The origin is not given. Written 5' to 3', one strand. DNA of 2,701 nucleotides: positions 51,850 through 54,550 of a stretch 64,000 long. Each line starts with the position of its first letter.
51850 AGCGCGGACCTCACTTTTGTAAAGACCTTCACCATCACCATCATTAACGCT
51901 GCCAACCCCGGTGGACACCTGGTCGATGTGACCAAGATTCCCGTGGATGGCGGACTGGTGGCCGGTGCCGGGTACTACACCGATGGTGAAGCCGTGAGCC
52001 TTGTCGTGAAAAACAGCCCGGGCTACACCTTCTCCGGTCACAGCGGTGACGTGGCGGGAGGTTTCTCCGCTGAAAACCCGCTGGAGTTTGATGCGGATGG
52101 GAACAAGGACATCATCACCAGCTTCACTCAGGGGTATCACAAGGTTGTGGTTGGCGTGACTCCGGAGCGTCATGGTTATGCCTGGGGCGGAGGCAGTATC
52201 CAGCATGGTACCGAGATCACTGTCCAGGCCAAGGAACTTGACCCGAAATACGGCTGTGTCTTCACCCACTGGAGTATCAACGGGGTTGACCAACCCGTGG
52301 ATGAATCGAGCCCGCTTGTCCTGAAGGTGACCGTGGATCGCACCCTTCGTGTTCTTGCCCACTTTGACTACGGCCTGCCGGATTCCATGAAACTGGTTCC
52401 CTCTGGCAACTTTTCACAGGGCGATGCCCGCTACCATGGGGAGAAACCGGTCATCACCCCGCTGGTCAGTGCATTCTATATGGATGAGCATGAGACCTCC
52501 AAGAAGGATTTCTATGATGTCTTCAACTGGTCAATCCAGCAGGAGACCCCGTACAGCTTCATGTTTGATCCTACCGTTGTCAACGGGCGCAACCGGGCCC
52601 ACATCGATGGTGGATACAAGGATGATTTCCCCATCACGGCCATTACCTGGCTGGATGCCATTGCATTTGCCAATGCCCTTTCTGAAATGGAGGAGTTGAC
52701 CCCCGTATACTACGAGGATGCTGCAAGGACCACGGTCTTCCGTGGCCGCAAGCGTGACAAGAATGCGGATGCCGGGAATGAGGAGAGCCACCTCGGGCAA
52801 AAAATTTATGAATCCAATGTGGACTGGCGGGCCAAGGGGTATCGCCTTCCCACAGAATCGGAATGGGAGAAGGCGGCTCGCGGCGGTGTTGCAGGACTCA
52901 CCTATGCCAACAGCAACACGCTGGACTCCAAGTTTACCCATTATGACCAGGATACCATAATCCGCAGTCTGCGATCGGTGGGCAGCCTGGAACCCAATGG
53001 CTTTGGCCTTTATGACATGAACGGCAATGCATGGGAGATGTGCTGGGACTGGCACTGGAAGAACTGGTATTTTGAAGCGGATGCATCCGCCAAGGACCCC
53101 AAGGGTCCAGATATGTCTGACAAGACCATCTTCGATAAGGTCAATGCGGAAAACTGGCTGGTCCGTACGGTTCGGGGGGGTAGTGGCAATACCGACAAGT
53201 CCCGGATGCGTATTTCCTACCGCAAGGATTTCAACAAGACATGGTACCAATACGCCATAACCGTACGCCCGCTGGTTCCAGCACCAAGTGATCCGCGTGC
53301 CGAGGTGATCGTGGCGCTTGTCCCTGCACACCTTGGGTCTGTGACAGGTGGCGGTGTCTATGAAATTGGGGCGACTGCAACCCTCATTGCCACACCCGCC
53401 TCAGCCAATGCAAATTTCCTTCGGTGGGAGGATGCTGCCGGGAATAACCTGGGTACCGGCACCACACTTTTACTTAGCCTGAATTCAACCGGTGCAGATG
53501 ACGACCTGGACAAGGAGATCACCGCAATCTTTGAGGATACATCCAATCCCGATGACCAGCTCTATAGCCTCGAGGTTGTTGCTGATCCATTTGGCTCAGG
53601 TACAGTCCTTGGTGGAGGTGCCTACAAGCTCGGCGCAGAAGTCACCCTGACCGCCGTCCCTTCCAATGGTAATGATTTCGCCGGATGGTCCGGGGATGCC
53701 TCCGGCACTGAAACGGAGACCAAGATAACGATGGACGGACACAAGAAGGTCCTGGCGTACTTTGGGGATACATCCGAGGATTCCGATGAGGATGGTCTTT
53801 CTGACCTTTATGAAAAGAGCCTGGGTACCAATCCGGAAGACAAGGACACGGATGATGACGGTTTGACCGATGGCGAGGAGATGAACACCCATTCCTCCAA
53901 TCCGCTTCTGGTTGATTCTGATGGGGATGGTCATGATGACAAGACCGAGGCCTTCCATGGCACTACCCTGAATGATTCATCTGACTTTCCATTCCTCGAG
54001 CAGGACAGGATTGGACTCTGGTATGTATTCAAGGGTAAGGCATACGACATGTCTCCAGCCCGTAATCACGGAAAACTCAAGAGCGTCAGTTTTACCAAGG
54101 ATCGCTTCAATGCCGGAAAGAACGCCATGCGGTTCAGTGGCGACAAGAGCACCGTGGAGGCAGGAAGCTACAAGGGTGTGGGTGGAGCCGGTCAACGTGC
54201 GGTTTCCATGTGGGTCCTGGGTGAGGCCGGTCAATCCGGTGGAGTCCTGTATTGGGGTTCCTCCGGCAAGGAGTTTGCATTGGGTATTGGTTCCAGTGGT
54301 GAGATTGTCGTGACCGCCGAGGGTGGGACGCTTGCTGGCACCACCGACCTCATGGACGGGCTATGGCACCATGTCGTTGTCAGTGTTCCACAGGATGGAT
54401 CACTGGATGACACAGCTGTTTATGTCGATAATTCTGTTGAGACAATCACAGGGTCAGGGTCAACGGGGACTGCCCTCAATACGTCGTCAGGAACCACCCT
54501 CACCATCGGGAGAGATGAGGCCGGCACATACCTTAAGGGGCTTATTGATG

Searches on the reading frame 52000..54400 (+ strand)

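Call 51: search_protein_families(library=ncbifam, proteins=[window:52000-54400:+], max_evalue=0.001)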
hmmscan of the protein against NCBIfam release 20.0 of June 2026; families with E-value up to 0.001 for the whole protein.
window:52000-54400:+ (800 aa): 7 families
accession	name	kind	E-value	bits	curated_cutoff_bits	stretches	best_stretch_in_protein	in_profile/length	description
TIGR03525.2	GldK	equivalog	1.4e-13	50.9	350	1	269-398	244-377/408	T9SS ring complex lipoprotein PorK/GldK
TIGR02171.1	Fb_sc_TIGR02171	subfamily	1.8e-08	32.9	544.35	1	205-352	99-218/912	TIGR02171 family lipoprotein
NF051459.1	pyoverdine_PvdO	equivalog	2.9e-07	29.8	500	1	278-400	140-262/280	dihydropyoverdine dehydrogenase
TIGR03440.2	egtB_TIGR03440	equivalog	1.2e-06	27.9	360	1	227-412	241-400/413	ergothioneine biosynthesis protein EgtB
TIGR03524.1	GldJ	equivalog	6.6e-05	21.8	458.2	0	250-304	235-287/559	gliding motility lipoprotein GldJ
TIGR03530.1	GldJ_short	equivalog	0.0002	20.4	382.9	0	155-317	95-245/396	gliding motility lipoprotein GldJ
NF033765.2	gliding_CglD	equivalog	0.00043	18.2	400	1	592-660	175-250/1124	adventurous gliding motility lipoprotein CglD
